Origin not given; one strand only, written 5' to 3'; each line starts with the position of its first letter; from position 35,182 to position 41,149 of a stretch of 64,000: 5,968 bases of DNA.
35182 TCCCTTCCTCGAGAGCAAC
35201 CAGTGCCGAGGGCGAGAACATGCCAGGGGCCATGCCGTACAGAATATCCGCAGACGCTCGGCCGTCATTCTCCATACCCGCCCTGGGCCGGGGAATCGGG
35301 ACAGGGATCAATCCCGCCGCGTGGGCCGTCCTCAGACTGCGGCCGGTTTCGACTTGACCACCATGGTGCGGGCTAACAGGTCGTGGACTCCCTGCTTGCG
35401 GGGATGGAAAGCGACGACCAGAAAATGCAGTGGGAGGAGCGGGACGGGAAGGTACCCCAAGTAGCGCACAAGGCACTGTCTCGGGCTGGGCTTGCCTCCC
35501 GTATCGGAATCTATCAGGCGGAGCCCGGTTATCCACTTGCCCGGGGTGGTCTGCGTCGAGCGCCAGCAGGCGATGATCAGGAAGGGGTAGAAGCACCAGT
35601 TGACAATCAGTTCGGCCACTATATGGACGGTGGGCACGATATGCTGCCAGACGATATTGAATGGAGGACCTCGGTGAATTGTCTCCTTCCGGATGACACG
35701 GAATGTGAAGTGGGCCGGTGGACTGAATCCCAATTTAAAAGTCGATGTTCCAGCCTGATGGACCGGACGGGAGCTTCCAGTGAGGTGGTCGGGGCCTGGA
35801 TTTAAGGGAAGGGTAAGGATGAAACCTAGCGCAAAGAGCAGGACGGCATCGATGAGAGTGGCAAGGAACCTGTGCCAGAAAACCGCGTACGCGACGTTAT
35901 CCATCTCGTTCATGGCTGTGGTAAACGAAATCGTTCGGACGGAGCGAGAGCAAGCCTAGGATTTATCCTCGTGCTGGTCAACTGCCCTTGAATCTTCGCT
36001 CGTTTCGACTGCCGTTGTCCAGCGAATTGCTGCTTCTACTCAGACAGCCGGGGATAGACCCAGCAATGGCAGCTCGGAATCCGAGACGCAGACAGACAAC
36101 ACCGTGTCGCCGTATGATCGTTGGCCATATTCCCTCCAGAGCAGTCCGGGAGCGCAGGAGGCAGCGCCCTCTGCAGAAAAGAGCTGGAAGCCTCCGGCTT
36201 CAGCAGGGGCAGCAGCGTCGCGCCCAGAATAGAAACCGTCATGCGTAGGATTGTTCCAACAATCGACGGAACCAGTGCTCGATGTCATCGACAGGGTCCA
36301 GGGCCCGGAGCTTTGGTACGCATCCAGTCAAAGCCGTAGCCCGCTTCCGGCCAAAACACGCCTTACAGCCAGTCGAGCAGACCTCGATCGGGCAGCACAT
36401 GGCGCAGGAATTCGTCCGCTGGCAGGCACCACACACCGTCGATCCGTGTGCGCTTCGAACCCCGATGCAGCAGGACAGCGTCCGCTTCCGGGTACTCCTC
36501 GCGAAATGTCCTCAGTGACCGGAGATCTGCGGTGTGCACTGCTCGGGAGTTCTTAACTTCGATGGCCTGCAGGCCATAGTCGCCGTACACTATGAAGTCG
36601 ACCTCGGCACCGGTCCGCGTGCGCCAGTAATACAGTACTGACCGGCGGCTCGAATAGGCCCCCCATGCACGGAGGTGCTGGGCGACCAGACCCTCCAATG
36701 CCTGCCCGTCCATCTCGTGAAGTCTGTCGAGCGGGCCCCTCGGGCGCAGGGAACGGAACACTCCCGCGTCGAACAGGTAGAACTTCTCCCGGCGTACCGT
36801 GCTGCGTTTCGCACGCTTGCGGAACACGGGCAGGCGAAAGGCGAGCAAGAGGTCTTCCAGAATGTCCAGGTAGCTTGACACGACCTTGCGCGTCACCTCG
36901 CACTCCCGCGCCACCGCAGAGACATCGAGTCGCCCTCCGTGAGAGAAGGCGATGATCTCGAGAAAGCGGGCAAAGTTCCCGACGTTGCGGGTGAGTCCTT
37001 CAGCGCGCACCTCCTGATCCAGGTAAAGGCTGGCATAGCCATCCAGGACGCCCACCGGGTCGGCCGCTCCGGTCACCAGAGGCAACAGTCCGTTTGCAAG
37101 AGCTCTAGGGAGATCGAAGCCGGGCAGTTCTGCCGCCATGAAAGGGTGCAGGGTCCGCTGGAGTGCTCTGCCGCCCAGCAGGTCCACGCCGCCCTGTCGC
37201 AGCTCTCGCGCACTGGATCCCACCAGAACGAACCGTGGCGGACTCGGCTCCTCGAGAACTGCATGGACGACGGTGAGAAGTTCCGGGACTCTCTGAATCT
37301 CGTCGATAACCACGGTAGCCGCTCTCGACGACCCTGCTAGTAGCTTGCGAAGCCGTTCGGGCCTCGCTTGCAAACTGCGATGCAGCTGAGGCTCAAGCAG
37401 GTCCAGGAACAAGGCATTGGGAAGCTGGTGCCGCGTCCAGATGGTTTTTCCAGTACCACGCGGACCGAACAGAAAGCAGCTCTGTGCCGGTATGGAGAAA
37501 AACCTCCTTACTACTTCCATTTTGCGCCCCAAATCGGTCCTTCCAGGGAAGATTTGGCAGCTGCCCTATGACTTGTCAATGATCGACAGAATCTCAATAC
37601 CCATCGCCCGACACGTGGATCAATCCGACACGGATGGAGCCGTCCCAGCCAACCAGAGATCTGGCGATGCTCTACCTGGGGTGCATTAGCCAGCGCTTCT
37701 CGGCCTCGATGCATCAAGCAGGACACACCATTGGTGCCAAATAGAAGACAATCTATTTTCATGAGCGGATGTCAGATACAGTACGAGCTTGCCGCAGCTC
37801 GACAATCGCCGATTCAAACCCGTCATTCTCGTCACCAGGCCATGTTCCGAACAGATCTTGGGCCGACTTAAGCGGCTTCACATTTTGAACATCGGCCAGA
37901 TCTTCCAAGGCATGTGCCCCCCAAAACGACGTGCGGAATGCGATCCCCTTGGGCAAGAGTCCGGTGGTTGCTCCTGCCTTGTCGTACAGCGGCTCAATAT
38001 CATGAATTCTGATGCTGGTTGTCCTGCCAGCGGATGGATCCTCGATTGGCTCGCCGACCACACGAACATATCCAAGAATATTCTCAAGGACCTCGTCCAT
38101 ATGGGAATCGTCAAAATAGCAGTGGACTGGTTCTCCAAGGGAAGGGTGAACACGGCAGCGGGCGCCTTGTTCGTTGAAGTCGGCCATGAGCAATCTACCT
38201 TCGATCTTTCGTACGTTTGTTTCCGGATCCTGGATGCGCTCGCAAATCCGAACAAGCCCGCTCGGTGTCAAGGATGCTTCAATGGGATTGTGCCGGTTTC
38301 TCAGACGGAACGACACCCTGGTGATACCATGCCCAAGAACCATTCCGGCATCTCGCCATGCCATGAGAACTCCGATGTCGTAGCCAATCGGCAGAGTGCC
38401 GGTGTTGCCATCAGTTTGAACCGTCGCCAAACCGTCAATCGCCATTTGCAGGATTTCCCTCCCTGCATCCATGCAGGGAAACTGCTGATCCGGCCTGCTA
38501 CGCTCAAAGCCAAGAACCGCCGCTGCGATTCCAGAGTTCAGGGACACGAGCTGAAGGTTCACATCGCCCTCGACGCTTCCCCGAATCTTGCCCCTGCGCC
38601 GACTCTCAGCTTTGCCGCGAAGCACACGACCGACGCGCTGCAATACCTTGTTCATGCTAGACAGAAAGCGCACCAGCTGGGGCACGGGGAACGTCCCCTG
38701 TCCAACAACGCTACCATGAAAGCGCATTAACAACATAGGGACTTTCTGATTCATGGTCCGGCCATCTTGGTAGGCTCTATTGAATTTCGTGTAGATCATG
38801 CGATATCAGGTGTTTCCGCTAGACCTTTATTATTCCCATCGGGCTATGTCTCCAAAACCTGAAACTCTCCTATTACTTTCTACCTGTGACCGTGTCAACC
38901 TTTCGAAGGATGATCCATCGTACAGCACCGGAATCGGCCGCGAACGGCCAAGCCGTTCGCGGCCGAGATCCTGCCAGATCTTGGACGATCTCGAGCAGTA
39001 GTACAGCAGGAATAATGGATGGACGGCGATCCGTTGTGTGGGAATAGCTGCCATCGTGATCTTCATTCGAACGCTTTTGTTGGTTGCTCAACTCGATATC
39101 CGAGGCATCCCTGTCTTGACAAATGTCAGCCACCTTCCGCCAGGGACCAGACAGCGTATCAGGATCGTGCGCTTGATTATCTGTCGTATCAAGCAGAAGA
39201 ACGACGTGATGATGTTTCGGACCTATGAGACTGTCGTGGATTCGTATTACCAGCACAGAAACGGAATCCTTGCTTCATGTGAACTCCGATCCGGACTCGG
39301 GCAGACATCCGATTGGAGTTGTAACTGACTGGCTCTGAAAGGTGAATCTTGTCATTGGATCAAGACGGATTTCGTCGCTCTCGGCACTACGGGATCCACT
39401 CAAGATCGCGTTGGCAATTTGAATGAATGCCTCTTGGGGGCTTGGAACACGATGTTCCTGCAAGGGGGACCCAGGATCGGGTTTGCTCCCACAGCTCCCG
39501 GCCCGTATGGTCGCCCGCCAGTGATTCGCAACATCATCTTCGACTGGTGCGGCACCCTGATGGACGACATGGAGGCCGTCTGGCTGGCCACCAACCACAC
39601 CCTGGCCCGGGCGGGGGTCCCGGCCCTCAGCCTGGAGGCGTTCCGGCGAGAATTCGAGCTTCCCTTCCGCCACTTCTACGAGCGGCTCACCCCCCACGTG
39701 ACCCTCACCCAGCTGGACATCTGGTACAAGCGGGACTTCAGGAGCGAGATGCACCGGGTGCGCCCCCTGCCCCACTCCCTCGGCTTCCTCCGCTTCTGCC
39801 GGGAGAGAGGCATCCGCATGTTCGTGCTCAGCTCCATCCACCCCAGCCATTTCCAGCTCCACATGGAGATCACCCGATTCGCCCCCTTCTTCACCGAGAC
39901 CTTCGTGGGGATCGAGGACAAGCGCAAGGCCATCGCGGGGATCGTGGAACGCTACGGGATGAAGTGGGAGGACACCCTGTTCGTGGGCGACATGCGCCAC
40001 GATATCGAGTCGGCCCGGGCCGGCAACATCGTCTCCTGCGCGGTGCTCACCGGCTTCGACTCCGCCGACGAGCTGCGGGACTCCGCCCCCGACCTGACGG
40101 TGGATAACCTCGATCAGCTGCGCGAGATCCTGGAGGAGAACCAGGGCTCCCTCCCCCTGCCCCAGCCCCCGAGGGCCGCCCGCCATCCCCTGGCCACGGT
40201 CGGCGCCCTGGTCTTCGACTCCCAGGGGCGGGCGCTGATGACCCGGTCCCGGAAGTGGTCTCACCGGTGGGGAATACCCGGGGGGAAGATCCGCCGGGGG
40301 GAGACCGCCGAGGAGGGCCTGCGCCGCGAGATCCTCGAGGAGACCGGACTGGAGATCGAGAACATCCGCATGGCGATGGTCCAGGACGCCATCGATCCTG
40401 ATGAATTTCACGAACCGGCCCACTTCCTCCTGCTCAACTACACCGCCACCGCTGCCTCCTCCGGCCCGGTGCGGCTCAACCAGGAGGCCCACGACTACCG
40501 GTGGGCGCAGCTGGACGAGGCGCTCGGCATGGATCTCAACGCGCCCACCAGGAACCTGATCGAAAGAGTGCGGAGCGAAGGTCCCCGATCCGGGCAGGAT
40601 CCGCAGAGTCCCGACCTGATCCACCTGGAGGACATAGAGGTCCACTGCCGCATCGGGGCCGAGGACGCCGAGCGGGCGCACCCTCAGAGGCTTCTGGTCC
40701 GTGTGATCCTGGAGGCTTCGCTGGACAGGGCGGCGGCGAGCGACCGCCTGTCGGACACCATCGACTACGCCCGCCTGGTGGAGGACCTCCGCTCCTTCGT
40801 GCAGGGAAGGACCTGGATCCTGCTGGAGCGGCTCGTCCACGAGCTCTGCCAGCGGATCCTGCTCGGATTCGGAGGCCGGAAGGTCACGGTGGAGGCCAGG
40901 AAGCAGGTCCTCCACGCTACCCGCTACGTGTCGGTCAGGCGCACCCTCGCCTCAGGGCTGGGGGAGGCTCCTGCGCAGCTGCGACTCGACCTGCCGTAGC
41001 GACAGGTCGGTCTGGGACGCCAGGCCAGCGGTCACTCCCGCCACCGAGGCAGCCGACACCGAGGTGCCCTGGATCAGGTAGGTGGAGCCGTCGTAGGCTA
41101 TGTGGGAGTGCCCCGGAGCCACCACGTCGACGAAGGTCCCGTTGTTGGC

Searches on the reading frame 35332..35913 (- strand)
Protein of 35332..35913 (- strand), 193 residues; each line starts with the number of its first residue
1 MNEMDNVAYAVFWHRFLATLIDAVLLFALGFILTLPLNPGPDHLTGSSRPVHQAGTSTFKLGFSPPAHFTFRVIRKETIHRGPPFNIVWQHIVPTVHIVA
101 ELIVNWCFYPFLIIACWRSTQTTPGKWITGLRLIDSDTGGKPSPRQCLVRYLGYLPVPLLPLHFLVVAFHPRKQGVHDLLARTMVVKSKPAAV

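Call 14: search_protein_families(library=pfam, proteins=[window:35332-35913:-], max_evalue=0.01)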
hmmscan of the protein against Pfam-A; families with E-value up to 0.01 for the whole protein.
window:35332-35913:- (193 aa): 1 family
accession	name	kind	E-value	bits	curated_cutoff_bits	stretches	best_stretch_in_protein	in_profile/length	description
PF06271.18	RDD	-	7e-21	75.4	24.1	1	9-181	1-136/137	RDD family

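Call 57: find_encoding_contigs(protein=window:35332-35913:-, flank=10000, max_places=10)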
Protein window:35332-35913:- (193 aa): 4 contigs read that carry it; 3 places shown.
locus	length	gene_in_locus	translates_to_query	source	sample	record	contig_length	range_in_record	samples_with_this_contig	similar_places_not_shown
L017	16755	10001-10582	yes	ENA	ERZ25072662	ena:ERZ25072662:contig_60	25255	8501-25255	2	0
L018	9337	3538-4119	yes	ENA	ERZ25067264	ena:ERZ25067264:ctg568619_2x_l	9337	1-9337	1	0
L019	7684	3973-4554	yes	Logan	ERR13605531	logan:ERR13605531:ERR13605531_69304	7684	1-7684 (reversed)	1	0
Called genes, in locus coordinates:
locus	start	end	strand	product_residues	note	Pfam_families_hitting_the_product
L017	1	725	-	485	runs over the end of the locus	PF00361:Proton_antipo_M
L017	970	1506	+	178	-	PF07995:GSDH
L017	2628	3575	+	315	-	PF13442:Cytochrome_CBB3 (faint)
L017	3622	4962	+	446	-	PF00082:Peptidase_S8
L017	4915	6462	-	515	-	PF00702:Hydrolase, PF13419:HAD_2, PF13242:Hydrolase_like, PF00293:NUDIX, PF02152:FolB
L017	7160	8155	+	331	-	-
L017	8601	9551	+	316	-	PF13173:AAA_14, PF13635:DUF4143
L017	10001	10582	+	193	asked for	PF06271:RDD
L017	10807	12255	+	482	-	PF00884:Sulfatase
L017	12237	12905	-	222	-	PF01081:Aldolase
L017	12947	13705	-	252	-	PF08220:HTH_DeoR, PF00455:DeoRC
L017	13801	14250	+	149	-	PF06130:PTAC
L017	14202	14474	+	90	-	PF06130:PTAC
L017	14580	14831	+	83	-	PF00936:BMC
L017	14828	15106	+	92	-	PF00936:BMC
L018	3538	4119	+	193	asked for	PF06271:RDD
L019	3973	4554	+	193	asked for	PF06271:RDD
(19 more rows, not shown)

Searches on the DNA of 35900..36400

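Call 17: search_rna_families(source=window, start=35900, end=36400, threshold=evalue, max_evalue=10)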
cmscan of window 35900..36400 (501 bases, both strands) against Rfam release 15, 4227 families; matches with E-value up to 10: 3.
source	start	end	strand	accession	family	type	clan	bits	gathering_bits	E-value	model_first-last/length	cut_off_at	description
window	36123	36221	-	RF02523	ROSE_3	Cis-reg; thermoregulator;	-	13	43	5.4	1-69/69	no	Repression of heat shock gene expression (ROSE) element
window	36070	36168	-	RF02246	Six3os1_1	Gene; lncRNA;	-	12.5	50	2.6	1-87/87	no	Six3os1 conserved region 1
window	36150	36169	-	RF00222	IRES_Bag1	Cis-reg; IRES;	-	12.1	37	1.4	205-224/370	no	Bag-1 internal ribosome entry site (IRES)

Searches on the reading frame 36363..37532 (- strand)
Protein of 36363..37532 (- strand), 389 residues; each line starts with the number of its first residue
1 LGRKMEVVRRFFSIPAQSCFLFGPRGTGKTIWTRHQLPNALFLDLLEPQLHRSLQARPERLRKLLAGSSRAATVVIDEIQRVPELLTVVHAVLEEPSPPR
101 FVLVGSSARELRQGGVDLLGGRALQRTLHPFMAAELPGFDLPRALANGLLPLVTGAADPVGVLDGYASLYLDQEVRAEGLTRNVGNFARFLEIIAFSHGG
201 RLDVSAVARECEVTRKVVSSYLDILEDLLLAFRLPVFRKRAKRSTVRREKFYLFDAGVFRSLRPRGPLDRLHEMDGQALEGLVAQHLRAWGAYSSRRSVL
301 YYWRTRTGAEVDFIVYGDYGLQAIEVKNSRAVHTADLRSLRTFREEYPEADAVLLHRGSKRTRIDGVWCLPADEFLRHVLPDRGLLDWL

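Call 14: search_protein_families(library=pfam, proteins=[window:36363-37532:-], max_evalue=0.01)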
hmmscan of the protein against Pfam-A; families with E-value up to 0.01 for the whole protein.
window:36363-37532:- (389 aa): 5 families
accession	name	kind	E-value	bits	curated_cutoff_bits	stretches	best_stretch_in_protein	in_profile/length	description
PF13635.12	DUF4143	-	6.8e-33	114.1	28.1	1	174-328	3-159/160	Domain of unknown function (DUF4143)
PF13173.12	AAA_14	-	8.3e-17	61.8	27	1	19-135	5-127/129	AAA domain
PF13401.12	AAA_22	-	0.0002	22.1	27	0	41-107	54-124/130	AAA domain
PF08378.17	NERD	-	0.0061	17.5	22.1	1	276-335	2-63/111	Nuclease-related domain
PF00004.35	AAA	-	0.0097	16.8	21.2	0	20-82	2-69/131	ATPase family associated with various cellular activities (AAA)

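Call 51: search_protein_families(library=ncbifam, proteins=[window:36363-37532:-], max_evalue=0.001)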
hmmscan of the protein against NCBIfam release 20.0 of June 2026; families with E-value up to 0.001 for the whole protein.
window:36363-37532:- (389 aa): 0 families

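Call 52: search_protein_families(library=padloc, proteins=[window:36363-37532:-], max_evalue=0.001)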
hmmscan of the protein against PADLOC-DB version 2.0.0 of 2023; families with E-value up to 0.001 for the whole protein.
window:36363-37532:- (389 aa): 7 families
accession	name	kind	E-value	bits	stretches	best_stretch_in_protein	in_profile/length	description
PDLC04790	PDC-S01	-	4.3e-51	172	2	162-376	198-418/422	-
PDLC04789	PDC-S01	-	9.9e-39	131.4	1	18-357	19-366/375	-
PDLC04787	PDC-S01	-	1.5e-21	74.7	1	63-377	82-407/412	-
PDLC04791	PDC-S01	-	3.9e-18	63.3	2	217-357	241-377/395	-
PDLC04786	PDC-S01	-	1.3e-11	41.9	1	247-354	304-409/439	-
PDLC04788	PDC-S01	-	2.2e-10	38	1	273-359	326-410/448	-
PDLC04792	PDC-S01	-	1e-09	35.6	1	273-357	334-413/452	-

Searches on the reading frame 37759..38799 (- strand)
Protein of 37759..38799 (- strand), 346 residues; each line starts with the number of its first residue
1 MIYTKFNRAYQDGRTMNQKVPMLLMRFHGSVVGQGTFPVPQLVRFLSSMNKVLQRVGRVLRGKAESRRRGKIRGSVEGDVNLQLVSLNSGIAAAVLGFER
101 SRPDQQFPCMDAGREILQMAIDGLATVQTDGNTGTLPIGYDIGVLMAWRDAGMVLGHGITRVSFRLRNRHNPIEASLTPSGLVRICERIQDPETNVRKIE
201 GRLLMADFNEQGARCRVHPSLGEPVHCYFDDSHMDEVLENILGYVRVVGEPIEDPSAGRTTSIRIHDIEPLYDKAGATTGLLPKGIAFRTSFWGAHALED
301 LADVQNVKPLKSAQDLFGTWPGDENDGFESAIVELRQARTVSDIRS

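Call 14: search_protein_families(library=pfam, proteins=[window:37759-38799:-], max_evalue=0.01)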
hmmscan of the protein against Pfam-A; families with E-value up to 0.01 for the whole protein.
window:37759-38799:- (346 aa): 1 family
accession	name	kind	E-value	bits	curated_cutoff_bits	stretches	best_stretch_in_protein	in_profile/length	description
PF22484.2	DUF6986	-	0.0046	16.3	27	1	105-157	254-306/408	Domain of unknown function (DUF6986)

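Call 51: search_protein_families(library=ncbifam, proteins=[window:37759-38799:-], max_evalue=0.001)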
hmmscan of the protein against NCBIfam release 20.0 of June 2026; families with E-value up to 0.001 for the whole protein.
window:37759-38799:- (346 aa): 0 families

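Call 52: search_protein_families(library=padloc, proteins=[window:37759-38799:-], max_evalue=0.001)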
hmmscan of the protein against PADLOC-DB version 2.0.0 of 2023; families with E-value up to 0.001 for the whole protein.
window:37759-38799:- (346 aa): 0 families

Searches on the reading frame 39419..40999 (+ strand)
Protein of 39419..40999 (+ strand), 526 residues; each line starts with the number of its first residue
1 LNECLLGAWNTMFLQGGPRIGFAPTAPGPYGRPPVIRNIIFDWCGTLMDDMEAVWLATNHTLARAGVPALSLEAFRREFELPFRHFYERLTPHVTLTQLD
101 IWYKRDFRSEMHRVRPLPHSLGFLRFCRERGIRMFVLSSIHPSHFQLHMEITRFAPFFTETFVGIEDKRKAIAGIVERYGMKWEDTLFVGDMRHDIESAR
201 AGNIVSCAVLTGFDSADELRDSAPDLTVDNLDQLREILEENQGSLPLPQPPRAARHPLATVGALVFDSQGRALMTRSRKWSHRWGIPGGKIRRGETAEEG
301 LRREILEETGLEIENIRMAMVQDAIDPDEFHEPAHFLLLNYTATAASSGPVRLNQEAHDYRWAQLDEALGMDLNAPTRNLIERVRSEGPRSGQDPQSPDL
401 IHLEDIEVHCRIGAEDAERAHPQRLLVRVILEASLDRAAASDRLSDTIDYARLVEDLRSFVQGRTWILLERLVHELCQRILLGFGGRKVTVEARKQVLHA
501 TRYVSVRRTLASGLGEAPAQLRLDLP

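Call 27: search_protein_families(library=pfam, proteins=[window:39419-40999:+], max_evalue=0.01)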
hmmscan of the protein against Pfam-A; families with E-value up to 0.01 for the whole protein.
window:39419-40999:+ (526 aa): 8 families
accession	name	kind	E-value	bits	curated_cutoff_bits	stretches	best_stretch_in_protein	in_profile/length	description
PF02152.23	FolB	-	1.9e-22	80.3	31.8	1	401-506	1-110/113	Dihydroneopterin aldolase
PF00293.34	NUDIX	-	1e-21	77.8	21.1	1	259-381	4-131/134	NUDIX domain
PF13419.12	HAD_2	-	5.7e-17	62.8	23.8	1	39-209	1-178/178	Haloacid dehalogenase-like hydrolase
PF00702.32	Hydrolase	-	1.4e-10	42.3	26.4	1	36-201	1-189/191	haloacid dehalogenase-like hydrolase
PF13242.12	Hydrolase_like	-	6e-10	39.3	22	1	173-233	11-74/75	HAD-hyrolase-like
PF12710.13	HAD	-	5.6e-05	24.1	27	1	39-200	1-189/189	haloacid dehalogenase-like hydrolase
PF14815.12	NUDIX_4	-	0.00054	20.2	35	1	264-382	4-112/113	NUDIX domain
PF22327.2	Nudt16-like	-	0.0048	17.3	27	0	283-321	34-73/161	U8 snoRNA-decapping enzyme-like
